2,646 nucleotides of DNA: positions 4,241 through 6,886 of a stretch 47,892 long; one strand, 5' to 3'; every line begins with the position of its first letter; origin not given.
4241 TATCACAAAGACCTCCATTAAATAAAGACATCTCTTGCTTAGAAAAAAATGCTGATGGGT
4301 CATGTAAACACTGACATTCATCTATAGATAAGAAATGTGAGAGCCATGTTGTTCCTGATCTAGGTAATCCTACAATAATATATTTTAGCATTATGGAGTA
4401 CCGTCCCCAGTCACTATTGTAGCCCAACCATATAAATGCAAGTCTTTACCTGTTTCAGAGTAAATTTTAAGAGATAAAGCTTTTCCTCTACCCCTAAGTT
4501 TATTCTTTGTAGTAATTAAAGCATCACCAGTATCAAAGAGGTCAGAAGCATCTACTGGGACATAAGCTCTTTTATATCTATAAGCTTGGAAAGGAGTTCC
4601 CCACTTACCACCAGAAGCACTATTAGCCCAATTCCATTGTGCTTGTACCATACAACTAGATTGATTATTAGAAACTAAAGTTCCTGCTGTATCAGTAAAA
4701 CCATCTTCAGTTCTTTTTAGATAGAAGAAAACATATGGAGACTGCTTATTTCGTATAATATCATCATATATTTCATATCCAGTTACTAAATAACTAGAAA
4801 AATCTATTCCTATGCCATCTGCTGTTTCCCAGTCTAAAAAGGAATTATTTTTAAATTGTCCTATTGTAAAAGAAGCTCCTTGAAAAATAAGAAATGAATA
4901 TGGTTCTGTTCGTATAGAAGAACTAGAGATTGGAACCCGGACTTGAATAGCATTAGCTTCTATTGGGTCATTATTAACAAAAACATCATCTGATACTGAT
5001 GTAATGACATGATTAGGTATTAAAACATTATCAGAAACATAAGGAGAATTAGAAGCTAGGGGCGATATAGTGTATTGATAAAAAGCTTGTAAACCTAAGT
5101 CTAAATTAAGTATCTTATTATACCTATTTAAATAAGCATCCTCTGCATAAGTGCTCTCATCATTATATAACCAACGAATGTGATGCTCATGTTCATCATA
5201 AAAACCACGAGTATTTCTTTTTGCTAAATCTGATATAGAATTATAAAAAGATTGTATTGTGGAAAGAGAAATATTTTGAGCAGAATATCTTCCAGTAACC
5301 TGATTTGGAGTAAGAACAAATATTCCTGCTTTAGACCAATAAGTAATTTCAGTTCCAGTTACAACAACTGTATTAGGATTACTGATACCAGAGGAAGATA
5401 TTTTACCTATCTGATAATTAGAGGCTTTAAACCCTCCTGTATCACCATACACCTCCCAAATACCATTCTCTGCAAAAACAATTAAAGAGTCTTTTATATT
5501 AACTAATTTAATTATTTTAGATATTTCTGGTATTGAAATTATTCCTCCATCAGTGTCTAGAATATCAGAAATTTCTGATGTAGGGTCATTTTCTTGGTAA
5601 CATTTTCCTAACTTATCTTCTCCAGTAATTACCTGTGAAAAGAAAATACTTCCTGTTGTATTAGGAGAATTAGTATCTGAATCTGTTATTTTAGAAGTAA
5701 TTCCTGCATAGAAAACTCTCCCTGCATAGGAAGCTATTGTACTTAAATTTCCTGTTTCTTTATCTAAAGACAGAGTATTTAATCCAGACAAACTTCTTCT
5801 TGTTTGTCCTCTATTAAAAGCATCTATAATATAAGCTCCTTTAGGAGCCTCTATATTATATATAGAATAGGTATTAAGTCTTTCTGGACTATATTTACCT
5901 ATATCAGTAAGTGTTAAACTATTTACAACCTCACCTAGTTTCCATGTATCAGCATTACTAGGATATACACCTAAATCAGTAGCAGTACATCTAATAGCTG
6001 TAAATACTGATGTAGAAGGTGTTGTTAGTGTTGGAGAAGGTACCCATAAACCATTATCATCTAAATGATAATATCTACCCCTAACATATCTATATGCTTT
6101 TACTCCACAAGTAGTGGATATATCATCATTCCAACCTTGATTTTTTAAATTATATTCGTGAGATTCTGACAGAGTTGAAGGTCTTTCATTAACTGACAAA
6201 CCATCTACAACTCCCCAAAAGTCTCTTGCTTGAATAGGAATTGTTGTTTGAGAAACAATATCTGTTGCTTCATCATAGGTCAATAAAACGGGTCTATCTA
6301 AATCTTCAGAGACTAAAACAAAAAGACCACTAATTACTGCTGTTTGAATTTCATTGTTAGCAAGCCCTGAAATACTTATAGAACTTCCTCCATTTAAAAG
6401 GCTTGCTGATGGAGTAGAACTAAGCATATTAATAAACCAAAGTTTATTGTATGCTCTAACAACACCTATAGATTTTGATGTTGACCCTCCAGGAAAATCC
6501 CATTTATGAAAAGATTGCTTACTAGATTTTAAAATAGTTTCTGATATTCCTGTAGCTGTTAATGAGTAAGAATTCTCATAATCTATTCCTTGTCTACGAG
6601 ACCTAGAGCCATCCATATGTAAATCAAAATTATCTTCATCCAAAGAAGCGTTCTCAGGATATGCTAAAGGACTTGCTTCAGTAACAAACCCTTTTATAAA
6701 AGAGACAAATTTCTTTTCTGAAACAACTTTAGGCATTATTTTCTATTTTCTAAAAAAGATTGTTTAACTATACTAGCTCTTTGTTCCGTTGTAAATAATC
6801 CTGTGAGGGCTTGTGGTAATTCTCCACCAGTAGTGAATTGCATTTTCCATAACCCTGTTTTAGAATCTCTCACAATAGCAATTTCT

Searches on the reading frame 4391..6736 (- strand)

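Call 12: search_protein_families(library=phrogs, proteins=[window:4391-6736:-])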
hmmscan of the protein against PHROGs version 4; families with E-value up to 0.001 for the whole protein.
window:4391-6736:- (781 aa): 2 families
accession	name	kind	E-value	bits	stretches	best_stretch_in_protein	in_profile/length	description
phrog_8094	-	tail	4.2e-189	631.1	1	1-780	1-768/769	tail appendage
phrog_21185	-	tail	1.5e-14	54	1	376-531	505-661/1038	tail protein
